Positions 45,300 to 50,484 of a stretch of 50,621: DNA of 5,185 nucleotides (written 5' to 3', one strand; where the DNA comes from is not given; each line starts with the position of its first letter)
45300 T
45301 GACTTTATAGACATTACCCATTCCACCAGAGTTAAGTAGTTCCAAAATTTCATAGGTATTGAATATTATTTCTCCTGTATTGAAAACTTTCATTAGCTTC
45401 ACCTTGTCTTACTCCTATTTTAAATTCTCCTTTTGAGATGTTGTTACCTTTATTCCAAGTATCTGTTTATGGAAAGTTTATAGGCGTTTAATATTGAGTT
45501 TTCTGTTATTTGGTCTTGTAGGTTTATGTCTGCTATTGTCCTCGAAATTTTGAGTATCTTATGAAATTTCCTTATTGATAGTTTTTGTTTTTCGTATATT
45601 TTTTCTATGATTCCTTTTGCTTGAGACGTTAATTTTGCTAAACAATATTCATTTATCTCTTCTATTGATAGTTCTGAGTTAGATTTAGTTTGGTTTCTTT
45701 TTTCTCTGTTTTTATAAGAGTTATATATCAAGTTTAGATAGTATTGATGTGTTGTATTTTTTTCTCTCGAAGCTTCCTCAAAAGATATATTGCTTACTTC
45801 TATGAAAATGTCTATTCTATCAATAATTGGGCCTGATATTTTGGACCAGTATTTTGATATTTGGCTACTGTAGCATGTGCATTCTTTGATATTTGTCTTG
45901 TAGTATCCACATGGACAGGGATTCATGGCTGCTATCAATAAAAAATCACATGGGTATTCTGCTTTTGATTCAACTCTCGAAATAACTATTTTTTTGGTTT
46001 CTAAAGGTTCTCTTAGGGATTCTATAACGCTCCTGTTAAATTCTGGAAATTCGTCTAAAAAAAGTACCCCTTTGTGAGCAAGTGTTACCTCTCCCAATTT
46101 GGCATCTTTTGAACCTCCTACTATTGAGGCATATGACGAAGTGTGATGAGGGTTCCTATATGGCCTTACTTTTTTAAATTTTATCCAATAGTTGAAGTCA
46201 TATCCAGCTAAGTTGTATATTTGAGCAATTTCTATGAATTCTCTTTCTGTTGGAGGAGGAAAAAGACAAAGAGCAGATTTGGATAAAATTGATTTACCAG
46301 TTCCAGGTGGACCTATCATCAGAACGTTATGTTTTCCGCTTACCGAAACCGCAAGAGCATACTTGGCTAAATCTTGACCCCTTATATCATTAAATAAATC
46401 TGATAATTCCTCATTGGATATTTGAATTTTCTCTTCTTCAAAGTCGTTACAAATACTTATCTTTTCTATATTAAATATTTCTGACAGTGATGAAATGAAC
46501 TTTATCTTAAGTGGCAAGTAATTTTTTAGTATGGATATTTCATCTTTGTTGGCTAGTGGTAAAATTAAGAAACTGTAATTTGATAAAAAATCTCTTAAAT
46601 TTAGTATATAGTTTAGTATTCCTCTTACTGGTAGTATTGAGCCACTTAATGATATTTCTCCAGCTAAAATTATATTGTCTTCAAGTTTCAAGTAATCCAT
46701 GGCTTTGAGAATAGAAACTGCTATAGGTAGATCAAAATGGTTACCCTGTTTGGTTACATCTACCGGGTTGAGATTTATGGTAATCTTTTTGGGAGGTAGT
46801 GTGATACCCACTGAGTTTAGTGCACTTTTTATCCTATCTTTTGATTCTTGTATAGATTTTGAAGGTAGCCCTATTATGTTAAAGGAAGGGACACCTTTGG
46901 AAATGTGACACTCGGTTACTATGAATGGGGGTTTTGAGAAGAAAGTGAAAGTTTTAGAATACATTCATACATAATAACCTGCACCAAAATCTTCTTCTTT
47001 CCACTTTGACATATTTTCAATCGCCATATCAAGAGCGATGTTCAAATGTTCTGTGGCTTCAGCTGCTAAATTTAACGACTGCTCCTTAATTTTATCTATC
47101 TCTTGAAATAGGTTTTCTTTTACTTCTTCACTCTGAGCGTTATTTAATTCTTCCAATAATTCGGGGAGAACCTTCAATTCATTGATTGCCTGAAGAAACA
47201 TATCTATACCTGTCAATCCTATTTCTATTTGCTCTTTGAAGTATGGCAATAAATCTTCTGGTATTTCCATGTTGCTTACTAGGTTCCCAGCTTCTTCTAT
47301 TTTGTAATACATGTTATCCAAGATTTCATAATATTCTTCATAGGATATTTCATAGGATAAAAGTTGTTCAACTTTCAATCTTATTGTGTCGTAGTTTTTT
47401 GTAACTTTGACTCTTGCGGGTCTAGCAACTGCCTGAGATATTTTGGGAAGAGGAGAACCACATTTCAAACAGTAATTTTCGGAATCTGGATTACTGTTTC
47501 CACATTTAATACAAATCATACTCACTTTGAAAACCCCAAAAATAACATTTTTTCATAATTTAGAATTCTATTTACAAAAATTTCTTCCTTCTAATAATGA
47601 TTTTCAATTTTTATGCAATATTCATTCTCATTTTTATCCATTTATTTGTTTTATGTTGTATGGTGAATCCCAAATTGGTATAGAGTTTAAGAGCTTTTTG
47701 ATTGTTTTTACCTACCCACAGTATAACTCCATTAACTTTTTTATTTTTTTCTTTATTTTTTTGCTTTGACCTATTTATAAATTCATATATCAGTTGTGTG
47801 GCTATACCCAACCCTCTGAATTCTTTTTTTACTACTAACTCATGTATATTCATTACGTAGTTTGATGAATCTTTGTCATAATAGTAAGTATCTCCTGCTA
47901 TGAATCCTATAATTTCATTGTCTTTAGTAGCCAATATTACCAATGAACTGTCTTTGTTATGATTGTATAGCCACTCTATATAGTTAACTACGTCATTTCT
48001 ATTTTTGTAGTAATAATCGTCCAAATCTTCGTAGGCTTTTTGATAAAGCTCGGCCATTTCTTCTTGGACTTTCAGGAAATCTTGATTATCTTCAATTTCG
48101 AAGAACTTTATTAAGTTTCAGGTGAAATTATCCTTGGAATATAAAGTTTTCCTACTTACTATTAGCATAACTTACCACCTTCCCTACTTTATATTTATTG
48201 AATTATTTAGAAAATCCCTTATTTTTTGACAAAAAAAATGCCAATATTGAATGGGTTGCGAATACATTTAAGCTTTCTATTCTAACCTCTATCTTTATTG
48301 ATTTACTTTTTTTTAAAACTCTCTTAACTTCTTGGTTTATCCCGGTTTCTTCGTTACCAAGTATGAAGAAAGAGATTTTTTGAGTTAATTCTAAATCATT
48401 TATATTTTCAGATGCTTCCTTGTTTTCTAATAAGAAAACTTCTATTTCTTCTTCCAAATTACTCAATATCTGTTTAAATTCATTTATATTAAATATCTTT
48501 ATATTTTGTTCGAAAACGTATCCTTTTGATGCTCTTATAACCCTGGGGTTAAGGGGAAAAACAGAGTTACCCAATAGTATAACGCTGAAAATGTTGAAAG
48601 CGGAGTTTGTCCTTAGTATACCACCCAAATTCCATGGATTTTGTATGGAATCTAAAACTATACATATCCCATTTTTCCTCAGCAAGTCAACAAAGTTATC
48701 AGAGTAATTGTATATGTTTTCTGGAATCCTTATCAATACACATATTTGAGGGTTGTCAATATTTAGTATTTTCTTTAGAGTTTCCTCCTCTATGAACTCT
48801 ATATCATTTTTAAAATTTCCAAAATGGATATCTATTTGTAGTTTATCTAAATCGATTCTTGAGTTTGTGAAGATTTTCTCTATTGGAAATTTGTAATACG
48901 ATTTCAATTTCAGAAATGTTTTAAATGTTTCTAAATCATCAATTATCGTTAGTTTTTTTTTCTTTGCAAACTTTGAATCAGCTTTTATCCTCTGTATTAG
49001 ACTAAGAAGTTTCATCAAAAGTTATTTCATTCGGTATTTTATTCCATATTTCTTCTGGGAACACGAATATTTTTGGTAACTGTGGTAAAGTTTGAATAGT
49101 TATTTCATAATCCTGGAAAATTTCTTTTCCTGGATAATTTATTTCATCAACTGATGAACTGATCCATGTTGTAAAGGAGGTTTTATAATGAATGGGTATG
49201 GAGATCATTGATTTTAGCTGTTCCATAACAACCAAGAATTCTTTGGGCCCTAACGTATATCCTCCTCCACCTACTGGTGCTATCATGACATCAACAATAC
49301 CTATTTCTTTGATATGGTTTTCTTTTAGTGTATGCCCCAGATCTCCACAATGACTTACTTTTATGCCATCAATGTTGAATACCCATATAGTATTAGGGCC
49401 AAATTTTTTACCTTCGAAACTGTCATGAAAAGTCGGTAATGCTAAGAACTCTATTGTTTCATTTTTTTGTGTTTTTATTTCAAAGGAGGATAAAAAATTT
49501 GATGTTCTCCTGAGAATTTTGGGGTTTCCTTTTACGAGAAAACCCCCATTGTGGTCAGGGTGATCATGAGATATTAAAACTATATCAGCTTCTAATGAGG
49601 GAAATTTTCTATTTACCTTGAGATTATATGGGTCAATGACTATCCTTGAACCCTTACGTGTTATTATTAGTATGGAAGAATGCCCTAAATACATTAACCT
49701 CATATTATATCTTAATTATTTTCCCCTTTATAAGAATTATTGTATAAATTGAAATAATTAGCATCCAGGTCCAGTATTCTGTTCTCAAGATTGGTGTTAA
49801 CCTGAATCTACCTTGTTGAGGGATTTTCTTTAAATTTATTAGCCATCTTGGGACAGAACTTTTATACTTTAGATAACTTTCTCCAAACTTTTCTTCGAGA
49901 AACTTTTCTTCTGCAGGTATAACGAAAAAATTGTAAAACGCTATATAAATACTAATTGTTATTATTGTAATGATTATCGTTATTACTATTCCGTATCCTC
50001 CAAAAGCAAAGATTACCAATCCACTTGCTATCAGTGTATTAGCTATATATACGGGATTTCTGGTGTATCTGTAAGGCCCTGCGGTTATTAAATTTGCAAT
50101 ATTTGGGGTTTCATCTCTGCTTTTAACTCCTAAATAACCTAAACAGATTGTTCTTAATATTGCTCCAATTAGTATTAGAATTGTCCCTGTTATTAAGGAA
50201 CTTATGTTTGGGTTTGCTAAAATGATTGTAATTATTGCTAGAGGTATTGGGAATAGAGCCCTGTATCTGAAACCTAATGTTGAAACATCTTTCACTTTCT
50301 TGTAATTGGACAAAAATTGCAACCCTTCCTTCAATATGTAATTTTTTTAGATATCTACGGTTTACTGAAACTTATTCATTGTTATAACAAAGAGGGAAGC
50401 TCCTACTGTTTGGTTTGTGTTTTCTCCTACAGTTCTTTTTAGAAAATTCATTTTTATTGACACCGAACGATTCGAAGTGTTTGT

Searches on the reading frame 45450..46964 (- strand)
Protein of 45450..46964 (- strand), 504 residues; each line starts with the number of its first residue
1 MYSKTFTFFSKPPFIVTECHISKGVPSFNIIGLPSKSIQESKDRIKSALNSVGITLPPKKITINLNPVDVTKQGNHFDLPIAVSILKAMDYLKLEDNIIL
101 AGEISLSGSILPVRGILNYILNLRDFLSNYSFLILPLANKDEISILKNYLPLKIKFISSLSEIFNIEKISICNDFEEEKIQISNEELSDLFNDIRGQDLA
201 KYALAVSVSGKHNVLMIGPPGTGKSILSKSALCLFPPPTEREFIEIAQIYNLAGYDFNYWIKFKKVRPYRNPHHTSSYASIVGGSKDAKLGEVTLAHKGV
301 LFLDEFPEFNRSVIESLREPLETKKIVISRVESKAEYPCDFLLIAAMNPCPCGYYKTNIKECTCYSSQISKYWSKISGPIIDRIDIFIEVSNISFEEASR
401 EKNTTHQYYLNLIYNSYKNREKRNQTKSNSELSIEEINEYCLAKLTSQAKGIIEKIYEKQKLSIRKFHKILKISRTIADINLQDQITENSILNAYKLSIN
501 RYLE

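Call 75: search_protein_families(library=pfam, proteins=[window:45450-46964:-], max_evalue=0.00001)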
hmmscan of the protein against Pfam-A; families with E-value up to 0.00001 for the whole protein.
window:45450-46964:- (504 aa): 7 families
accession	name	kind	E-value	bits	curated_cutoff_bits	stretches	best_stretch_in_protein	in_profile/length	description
PF01078.27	Mg_chelatase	-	8.8e-80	267.4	20.3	1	191-396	2-205/207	Magnesium chelatase, subunit ChlI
PF13541.12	ChlI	-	3.4e-36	124.2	27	1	18-139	2-121/121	Subunit ChlI of Mg-chelatase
PF13335.12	Mg_chelatase_C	-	2e-15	57.6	26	1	418-496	16-92/94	Magnesium chelatase, subunit ChlI C-terminal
PF07728.20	AAA_5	-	1e-09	39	22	1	213-351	1-125/139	AAA domain (dynein-related subfamily)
PF00493.29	MCM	-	1.7e-09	37.5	23.3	0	290-390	114-204/224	MCM P-loop domain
PF00158.32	Sigma54_activat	-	1.4e-07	31.8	20.2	0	284-348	80-142/168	Sigma-54 interaction domain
PF05362.19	Lon_C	-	7.9e-06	26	21.1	0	37-164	69-199/205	Lon protease (S16) C-terminal proteolytic domain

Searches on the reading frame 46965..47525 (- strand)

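Call 76: search_protein_families(library=pfam, proteins=[window:46965-47525:-], max_evalue=0.01)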
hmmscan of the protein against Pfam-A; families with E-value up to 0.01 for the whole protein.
window:46965-47525:- (186 aa): 4 families
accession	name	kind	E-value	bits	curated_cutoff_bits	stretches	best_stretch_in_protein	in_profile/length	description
PF13240.11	Zn_Ribbon_1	-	7e-07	29.3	25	1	5-26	2-23/23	zinc-ribbon domain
PF12773.13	DZR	-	0.00012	22.5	27.3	1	5-27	1-23/45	Double zinc ribbon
PF00641.23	Zn_ribbon_RanBP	-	0.00057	19.5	27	1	5-25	7-27/30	Zn-finger in Ran binding protein and others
PF04260.17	DUF436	-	0.0044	17.1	25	0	127-174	35-83/171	Protein of unknown function (DUF436)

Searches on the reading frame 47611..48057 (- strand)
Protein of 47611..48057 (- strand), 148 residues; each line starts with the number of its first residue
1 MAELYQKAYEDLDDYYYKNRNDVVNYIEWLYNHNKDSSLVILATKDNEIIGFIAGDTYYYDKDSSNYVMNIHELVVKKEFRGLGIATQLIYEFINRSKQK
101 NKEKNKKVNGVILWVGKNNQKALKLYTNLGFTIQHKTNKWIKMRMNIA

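Call 76: search_protein_families(library=pfam, proteins=[window:47611-48057:-], max_evalue=0.01)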
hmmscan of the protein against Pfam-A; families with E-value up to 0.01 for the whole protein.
window:47611-48057:- (148 aa): 8 families
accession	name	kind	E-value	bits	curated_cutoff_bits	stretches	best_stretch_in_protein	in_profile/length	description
PF00583.31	Acetyltransf_1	-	3.3e-16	60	20.7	1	7-131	3-116/116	Acetyltransferase (GNAT) family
PF13508.13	Acetyltransf_7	-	2.4e-13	50.7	27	1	38-132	3-83/84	Acetyltransferase (GNAT) domain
PF13673.13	Acetyltransf_10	-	6.6e-09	36.3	23.6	1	29-132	22-108/128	Acetyltransferase (GNAT) domain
PF08445.16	FR47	-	4.2e-07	30.3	22.1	1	66-140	19-85/86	FR47-like protein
PF17013.11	Acetyltransf_15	-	2.6e-05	24.1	35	1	16-132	32-137/210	Putative acetyl-transferase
PF14542.12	Acetyltransf_CG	-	0.00013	22.5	30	1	59-102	16-58/80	GCN5-related N-acetyl-transferase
PF13302.13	Acetyltransf_3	-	0.00073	20.7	25.4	1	18-132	32-138/138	Acetyltransferase (GNAT) domain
PF01233.25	NMT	-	0.0018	18.6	25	1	24-101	60-141/160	Myristoyl-CoA:protein N-myristoyltransferase, N-terminal domain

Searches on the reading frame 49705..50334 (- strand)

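Call 76: search_protein_families(library=pfam, proteins=[window:49705-50334:-], max_evalue=0.01)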
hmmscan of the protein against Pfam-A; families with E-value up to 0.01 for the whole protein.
window:49705-50334:- (209 aa): 3 families
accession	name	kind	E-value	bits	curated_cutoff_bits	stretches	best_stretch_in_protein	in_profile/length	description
PF04191.18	PEMT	-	1.8e-08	35.2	25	1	47-152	3-104/105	Phospholipid methyltransferase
PF06966.17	DUF1295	-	3.4e-06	27.2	20.4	1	31-160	102-234/235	Protein of unknown function (DUF1295)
PF04140.19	ICMT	-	0.0002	22.1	24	1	52-125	3-76/95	Isoprenylcysteine carboxyl methyltransferase (ICMT) family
